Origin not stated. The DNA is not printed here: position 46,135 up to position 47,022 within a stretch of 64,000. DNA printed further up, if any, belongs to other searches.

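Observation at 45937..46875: Opposite-strand two-gene membrane-protein island (moron) between terS and the giant protein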

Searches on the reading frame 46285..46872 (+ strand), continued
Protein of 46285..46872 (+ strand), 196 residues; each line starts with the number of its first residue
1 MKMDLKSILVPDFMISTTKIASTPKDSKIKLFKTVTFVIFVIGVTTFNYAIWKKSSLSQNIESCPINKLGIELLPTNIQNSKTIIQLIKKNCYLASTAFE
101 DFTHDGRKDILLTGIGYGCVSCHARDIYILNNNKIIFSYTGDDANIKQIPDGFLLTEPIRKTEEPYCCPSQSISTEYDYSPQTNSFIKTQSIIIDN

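Call 54: find_encoding_contigs(protein=P0006, flank=8000, max_places=2)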
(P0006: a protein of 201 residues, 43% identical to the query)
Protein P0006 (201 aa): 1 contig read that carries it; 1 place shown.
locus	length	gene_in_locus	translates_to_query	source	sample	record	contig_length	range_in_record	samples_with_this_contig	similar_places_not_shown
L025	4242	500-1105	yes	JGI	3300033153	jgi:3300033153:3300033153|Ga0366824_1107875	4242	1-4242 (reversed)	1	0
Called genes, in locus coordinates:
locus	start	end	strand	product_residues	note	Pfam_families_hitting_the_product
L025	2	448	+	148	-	?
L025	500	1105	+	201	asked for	-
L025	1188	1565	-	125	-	PF01042:Ribonuc_L-PSP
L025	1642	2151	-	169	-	PF23477:zf_Tbcl_2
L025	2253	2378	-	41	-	-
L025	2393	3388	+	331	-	PF13308:YARHG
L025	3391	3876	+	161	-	-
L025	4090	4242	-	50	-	?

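Call 55: predict_structure(alignment_id=A1)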
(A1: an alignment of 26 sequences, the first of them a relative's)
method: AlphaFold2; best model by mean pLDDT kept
length: 183 residues; sequences in the alignment: 26
mean_pLDDT: 91.4   pTM: 0.73
mean pLDDT of the five models: 91.4, 90.9, 90.8, 90.6, 89.9
residues with pLDDT >= 90: 147; 70-90: 16; 50-70: 19; < 50: 1
segments of 3 or more residues with pLDDT < 50: none
pLDDT, mean of each block of 10 residues (from residue 1): 64 75 96 91 61 95 97 97 98 98 92 97 97 97 97 95 98 98 93
secondary structure, 60 per line:
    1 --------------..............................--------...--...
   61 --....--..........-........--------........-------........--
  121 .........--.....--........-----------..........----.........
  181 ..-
elements in order: H15-44 H63-66 H69-78 E80-87 E96-103 E111-118 E121-129 E132-136 E139-146 E158-167 E172-182

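Call 60: fold_search(model_id=the predicted structure, library=pdb)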
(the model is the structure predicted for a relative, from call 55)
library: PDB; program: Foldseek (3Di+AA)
matches with E <= 10: 613; with E <= 0.001: 0
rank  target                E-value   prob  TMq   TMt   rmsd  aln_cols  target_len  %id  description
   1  9lul_c                7.7e-02  0.77  0.28  0.07  14.5       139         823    9  Local refinement of stacked like DDB1-DDA1-DET1-Ube2e2-COP1 complex (layer 1) (released 2026-01-28)
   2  8dey_B                8.1e-02  0.54  0.22  0.06  14.0       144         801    8  Ternary complex structure of Cereblon-DDB1 bound to IKZF2(ZF2,3) and the molecular glue DKY709 (released 2023-03-08)
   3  9sai_A                8.6e-02  0.98  0.36  0.10   7.0       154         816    7  Ternary PROTAC-mediated complex consisting of Cereblon, DDB1 and BRD4-BD1, non-covalently linked by JQ1-AcN (released 2025-10-29)
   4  9q2d_C                9.1e-02  0.54  0.22  0.06  13.8       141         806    8  Cryo-EM structure of ternary complex Ikaros-ZF2:CC-885:CRBN:DDB1 (molecular glue degrader) (released 2025-10-01)
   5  9c5v_B                1.3e-01  0.92  0.35  0.07   6.5       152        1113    7  Cryo EM structure of a DCAF2:degrader:BRD4 ternary complex (released 2025-10-01)
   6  9l0d_C                1.3e-01  0.30  0.20  0.07  12.7       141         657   12  Cryo-EM structure of the human MON1A/CCZ1/C18orf8 complex (released 2025-03-19)
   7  9ngt_A                1.5e-01  0.95  0.37  0.10   6.6       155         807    8  Crystal structure of CRBN-DDB1 and FPFT-2216 in complex with mTOR (released 2025-07-09)
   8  8tnq_A                1.6e-01  0.87  0.32  0.09   7.4       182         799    7  Cryo-EM structure of DDB1dB:CRBN:PT-179:SD40, conformation 1 (released 2024-03-13)
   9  9saf_A                1.7e-01  0.44  0.23  0.06  12.2       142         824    8  Ternary PROTAC-mediated complex of BRD4-BD1/CRBN/DDB1 and JQ1-AcQ bifunctional degrader (released 2025-10-01)
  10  8tl6_A                1.8e-01  0.69  0.30  0.09   4.9       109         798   13  Cryo-EM structure of DDB1deltaB-DDA1-DCAF5 (released 2024-04-03)
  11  9oty_A                1.8e-01  0.41  0.22  0.06  12.3       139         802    7  DDB1-CRBN with CK1 alpha, SB-405483, and DEG-47: composite map and model submission (released 2025-11-19)
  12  9zxn                  1.9e-01  0.85  0.29  0.08  12.6       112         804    9  DDB1 delta with compound 26 (released 2026-04-08)
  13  9lto_S                1.9e-01  0.66  0.30  0.09   5.0       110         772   14  Cryo-EM structure of DDB1-DDA1-DET1-Ube2e2 complex (released 2026-01-28)
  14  5min_B                1.9e-01  0.41  0.24  0.12   8.6       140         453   13  Apo form of the soluble PQQ-dependent Glucose Dehydrogenase from Acinetobacter calcoaceticus (released 2017-12-20)
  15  9sfm_A                1.9e-01  0.41  0.22  0.05  14.5       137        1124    9  Crystal structure of Cereblon-DDB1 in complex with SB-405483 and Lenalidomide (released 2025-11-19)
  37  3od9_A                3.7e-01  0.63  0.31  0.42   5.0       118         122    9  Crystal structure of PliI-Ah, periplasmic lysozyme inhibitor of I-type lysozyme from Aeromonas hydrophyla (released 2010-12-22)
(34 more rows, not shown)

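Call 61: fold_search(model_id=the predicted structure, library=viral)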
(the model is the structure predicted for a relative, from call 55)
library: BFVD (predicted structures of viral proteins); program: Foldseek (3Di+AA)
matches with E <= 10: 704; with E <= 0.001: 0
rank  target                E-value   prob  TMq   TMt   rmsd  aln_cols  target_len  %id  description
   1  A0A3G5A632            4.8e-02  0.82  0.24  0.24  14.3       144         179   10  Uncharacterized protein [Hyperionvirus sp.]
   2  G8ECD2                6.7e-02  0.33  0.25  0.16  18.7       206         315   13  (no name in the UniProt tables at hand)
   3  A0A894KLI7            1.1e-01  0.10  0.16  0.05  18.1       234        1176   10  Nsp1 [Elemess virus]
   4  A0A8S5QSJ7            1.1e-01  0.18  0.19  0.15  33.0       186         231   12  Uncharacterized protein [Podoviridae sp. ctKS020]
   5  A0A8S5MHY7            1.4e-01  0.28  0.21  0.22  11.7       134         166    8  Uncharacterized protein [Siphoviridae sp. ctvyM23]
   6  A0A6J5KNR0            1.6e-01  0.18  0.17  0.19  14.7       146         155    8  Uncharacterized protein [uncultured Caudovirales phage]
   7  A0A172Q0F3            2.1e-01  0.25  0.14  0.21  15.7       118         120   13  Uncharacterized protein [Acinetobacter phage vB_AbaM_ME3]
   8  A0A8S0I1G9            2.2e-01  0.51  0.27  0.34   6.4       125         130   12  (no name in the UniProt tables at hand)
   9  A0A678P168            2.2e-01  0.47  0.29  0.09  14.3       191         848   11  Tail spike TSP1/Gp66 N-terminal domain-containing protein [Pectobacterium phage phiA41]
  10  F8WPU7                2.2e-01  0.38  0.18  0.30  16.8       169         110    9  (no name in the UniProt tables at hand)
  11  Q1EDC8                2.3e-01  0.60  0.28  0.27   4.9       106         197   12  Neuraminidase (Fragment) [Influenza A virus (A/Tainan/722/2003(H3N2))]
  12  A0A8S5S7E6            2.7e-01  0.13  0.18  0.15  15.9       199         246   10  Zinc-ribbon domain protein [Myoviridae sp. ctnzH2]
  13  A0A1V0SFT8            2.9e-01  0.30  0.22  0.30  12.7       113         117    8  Uncharacterized protein [Hokovirus HKV1]
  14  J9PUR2                2.9e-01  0.30  0.19  0.26  11.4       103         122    9  Uncharacterized protein [Bacillus phage BPS13]
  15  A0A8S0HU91            3.0e-01  0.77  0.38  0.11   6.2       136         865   14  (no name in the UniProt tables at hand)
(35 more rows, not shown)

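Call 64: search_solved_structures(query=A1, max_evalue=10, show_alignments=2)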
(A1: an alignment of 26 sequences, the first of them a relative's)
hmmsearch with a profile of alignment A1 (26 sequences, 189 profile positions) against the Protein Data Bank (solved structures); distinct sequences matched with E-value up to 10: 7.
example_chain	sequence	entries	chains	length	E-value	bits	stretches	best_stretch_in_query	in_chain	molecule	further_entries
9l08_A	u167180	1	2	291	0.00088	22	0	104-115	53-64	Covalently Connected Cytochrome c555 trimer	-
4cag_A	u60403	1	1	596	0.0052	19.5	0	87-105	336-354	POLYSACCHARIDE LYASE FAMILY 11 PROTEIN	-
2z8r_A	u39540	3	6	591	0.023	17.4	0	85-104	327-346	YesW protein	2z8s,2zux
2zuy_A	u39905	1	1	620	0.028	17.1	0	87-105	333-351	YesX protein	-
7k6p_K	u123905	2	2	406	0.25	14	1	48-108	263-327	Histone-lysine N-methyltransferase, H3 lysine-79 specific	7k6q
1u2z_A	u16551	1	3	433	0.28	13.9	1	48-108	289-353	Histone-lysine N-methyltransferase, H3 lysine-79 specific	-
9m3i_C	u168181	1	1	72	0.39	13.4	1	43-81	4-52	Transcriptional regulatory protein LGE1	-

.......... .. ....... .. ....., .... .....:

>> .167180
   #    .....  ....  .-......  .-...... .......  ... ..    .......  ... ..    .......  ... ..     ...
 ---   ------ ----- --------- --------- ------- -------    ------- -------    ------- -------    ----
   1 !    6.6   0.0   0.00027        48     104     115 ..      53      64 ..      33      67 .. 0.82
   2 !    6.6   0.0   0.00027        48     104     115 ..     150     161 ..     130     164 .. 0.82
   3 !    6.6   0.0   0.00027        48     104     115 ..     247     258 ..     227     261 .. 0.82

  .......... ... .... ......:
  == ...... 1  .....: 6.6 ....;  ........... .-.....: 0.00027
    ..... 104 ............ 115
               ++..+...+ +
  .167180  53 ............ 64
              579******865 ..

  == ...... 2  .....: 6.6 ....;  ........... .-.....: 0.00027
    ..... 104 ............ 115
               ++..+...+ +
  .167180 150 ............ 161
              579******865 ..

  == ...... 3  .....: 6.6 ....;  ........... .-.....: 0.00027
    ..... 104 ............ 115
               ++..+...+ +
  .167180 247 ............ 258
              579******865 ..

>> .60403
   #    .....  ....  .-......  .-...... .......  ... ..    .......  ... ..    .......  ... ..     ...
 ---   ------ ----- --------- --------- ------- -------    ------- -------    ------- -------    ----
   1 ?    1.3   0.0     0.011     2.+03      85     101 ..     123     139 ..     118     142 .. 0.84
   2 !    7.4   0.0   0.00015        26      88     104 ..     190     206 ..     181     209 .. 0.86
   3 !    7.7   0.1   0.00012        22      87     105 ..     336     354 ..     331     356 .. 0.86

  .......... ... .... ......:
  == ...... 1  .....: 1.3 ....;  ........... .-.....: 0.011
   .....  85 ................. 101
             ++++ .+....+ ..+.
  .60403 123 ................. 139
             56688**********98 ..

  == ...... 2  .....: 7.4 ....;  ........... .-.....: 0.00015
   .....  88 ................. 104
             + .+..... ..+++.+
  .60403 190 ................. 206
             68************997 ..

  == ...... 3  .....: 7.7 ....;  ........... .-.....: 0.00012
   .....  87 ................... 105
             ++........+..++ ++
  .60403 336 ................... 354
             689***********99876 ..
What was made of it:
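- On c-type cytochromes (CxxCH haem site): Call 64: only a 12-residue motif match to cytochrome c555.
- A profile search of PDB sequences did not retrieve 4QTQ (call 64). The profile search against PDB sequences did not find 4QTQ (call 64).
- Tried and rejected: A profile search of PDB sequences gave only motif-level hits: cytochrome c555 CxxCH and PL11 Ca loops (call 64).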

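Call 71: search_protein_families(library=padloc, proteins=[window:46324-46872:+], max_evalue=1)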
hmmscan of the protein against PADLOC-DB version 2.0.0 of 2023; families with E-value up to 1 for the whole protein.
window:46324-46872:+ (183 aa): 0 families

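Call 72: search_protein_families(library=ncbifam, proteins=[window:46324-46872:+, L019:7669-7992:+, L022:5743-6750:+], max_evalue=1)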
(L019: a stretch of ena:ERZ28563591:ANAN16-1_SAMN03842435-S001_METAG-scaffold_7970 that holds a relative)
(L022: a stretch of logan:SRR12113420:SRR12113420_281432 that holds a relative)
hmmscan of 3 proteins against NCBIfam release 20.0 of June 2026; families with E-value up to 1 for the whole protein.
window:46324-46872:+ (183 aa): 2 families
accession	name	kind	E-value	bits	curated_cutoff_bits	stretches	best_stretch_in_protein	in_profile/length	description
NF047539.1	XAC2610_fam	domain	0.0011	19.4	35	1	86-127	3-43/89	XAC2610-related protein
TIGR02922.1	TIGR02922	hypoth_equivalog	0.035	14.1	64.95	1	36-79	12-55/67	TIGR02922 family protein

L019:7669-7992:+ (108 aa): 1 family
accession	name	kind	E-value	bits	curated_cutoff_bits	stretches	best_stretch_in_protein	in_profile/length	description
NF008278.0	PRK11056.1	equivalog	0.61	10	127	0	25-68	33-78/120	YijD family membrane protein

L022:5743-6750:+ (336 aa): 1 family
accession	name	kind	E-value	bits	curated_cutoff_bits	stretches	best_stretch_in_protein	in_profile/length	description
NF040898.1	CC_mini_metal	domain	0.0066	16.3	30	1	161-174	5-18/31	LDCC motif putative metal-binding protein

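Call 73: search_protein_families(library=ncbifam, alignment_id=A1, max_evalue=0.1)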
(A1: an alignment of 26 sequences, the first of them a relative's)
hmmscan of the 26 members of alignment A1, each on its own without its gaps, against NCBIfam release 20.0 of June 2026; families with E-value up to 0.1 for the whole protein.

A. member 1, P0001 (183 aa): 2 families
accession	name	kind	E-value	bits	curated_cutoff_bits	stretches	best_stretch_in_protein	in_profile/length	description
NF047539.1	XAC2610_fam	domain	0.0011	19.4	35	1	86-127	3-43/89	XAC2610-related protein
TIGR02922.1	TIGR02922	hypoth_equivalog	0.035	14.1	64.95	1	36-79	12-55/67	TIGR02922 family protein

B. families by the number of members that match (of 26 scanned): 12 families
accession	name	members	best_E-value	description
NF047539.1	XAC2610_fam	6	0.0011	XAC2610-related protein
NF008334.0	PRK11119.1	2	0.081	glycine betaine/L-proline ABC transporter substrate-binding protein ProX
TIGR04340.1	rSAM_ACGX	1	0.0056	radical SAM/SPASM domain protein, ACGX system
NF009347.0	PRK12705.1-4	1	0.015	hypothetical protein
NF002252.0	PRK01175.1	1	0.032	phosphoribosylformylglycinamidine synthase subunit PurQ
TIGR02922.1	TIGR02922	1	0.035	TIGR02922 family protein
NF007421.0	PRK09961.1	1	0.035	aminopeptidase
NF011297.0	PRK14710.1-1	1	0.051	hypothetical protein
TIGR01606.1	holin_BlyA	1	0.051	BlyA family holin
TIGR03831.1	YgiT_finger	1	0.078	YgiT-type zinc finger protein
NF009046.0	PRK12380.1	1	0.094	hydrogenase/urease nickel incorporation protein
NF041554.1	SA1362_fam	1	0.097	SA1362 family protein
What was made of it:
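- On X-Tfi(XAC2610)/PliI/Tsi1/CarG-type hydrolase inhibitors: Calls 72 and 73: NF047539 scores 19.4 bits (cut-off 35), E 1.1e-3, over residues 86-127 only; 6 of 26 relatives hit it weakly.
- NCBIfam XAC2610_fam (the immunity protein of a peptidoglycan-hydrolase effector) matches residues 86-127 at E 1.1e-3, and 6 of 26 members hit it (calls 72, 73). Calls 72 and 73: sub-threshold XAC2610_fam hits in 6 of 26 members.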

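Call 90: search_protein_families(library=ncbifam, proteins=[P0023, P0094, P0098, P0057, P0081, P0016, P0021, P0047, P0060, P0118], max_evalue=0.01)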
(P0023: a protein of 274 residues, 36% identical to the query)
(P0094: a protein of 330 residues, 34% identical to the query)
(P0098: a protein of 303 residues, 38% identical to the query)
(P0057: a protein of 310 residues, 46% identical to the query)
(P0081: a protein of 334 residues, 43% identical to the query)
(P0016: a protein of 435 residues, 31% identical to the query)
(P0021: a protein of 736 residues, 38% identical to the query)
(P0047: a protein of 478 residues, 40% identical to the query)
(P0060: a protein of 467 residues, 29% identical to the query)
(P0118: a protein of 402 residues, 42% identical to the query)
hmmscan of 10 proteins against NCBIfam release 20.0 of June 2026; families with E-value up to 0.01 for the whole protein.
P0023 (274 aa): 0 families

P0094 (330 aa): 0 families

P0098 (303 aa): 1 family
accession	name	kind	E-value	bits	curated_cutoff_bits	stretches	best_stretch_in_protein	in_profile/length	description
NF011410.0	PRK14837.1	equivalog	0.0055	16.3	342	1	151-252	36-133/230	undecaprenyl pyrophosphate synthase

P0057 (310 aa): 0 families

P0081 (334 aa): 0 families

P0016 (435 aa): 0 families

P0021 (736 aa): 0 families

P0047 (478 aa): 0 families

P0060 (467 aa): 3 families
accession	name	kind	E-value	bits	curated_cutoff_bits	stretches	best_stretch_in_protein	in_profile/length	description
NF041647.1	ABC_perm_CPBP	equivalog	2.1e-10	40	435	1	74-224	480-632/636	ABC transporter permease subunit/CPBP intramembrane protease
NF040589.1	CPBP_Synerg_MrtS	equivalog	9.4e-05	22.7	130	1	96-217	45-158/170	Synerg-CTERM system glutamic-type intramembrane protease MrtS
NF033192.3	CPBP_JDVT_MrtJ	equivalog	0.00064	20.4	75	1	137-224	10-97/98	JDVT-CTERM system glutamic-type intramembrane protease MrtJ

P0118 (402 aa): 5 families
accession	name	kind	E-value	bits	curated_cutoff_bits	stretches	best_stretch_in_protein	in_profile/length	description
NF040959.1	MamA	equivalog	3.4e-05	23.4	200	1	173-242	105-174/204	magnetosome protein MamA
NF007302.0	PRK09782.1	equivalog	0.00048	18.2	1223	1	143-255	578-694/990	phage receptor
TIGR02917.1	PEP_TPR_lipo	equivalog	0.00081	17.4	312.2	1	184-247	272-335/899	XrtA/PEP-CTERM system TPR-repeat protein PrsT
NF008391.2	PRK11189.1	equivalog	0.0025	17.4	250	1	182-229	103-155/297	lipoprotein NlpI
TIGR02521.1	type_IV_pilW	equivalog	0.0047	16.5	154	1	179-242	37-100/234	type IV pilus biogenesis/stability protein PilW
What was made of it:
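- Tried and rejected: No bona fide XAC2610 member was found among the larger ORF B relatives (call 90).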

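Call 91: search_protein_families(library=pfam, proteins=[P0016, P0021, P0047, P0060, P0061, P0062, P0112, P0118, P0094, P0081], max_evalue=0.001)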
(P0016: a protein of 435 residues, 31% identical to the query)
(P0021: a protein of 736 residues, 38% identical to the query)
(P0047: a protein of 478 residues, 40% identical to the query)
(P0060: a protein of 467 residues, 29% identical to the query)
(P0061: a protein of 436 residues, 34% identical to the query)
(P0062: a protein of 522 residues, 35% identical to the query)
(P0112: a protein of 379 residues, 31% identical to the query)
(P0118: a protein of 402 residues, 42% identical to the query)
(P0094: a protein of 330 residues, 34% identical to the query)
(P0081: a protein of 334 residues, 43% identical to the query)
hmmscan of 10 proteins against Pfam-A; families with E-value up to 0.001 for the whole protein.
P0016 (435 aa): 0 families

P0021 (736 aa): 0 families

P0047 (478 aa): 0 families

P0060 (467 aa): 1 family
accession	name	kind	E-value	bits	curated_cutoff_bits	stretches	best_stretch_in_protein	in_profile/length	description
PF02517.21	Rce1-like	-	1.6e-16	60.8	22.4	1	124-220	4-92/93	Type II CAAX prenyl endopeptidase Rce1-like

P0061 (436 aa): 0 families

P0062 (522 aa): 0 families

P0112 (379 aa): 0 families

P0118 (402 aa): 2 families
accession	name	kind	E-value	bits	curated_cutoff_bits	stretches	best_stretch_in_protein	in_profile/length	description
PF13414.12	TPR_11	-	3.4e-05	23.9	26.8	1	181-221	2-42/42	TPR repeat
PF13371.12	TPR_9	-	5.2e-05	23.6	35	1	184-243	6-65/73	Tetratricopeptide repeat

P0094 (330 aa): 0 families

P0081 (334 aa): 0 families
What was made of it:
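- Tried and rejected: Domain fusions (Rce1/CPBP, TPR) were not decisive (call 91).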

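Call 108: search_dna_similar(query=window:46324-46872:+, collection=phages, mode=protein, max_evalue=0.01, max_rows=10)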
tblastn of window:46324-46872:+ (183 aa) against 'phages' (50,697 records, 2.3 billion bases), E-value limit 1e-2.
No match.
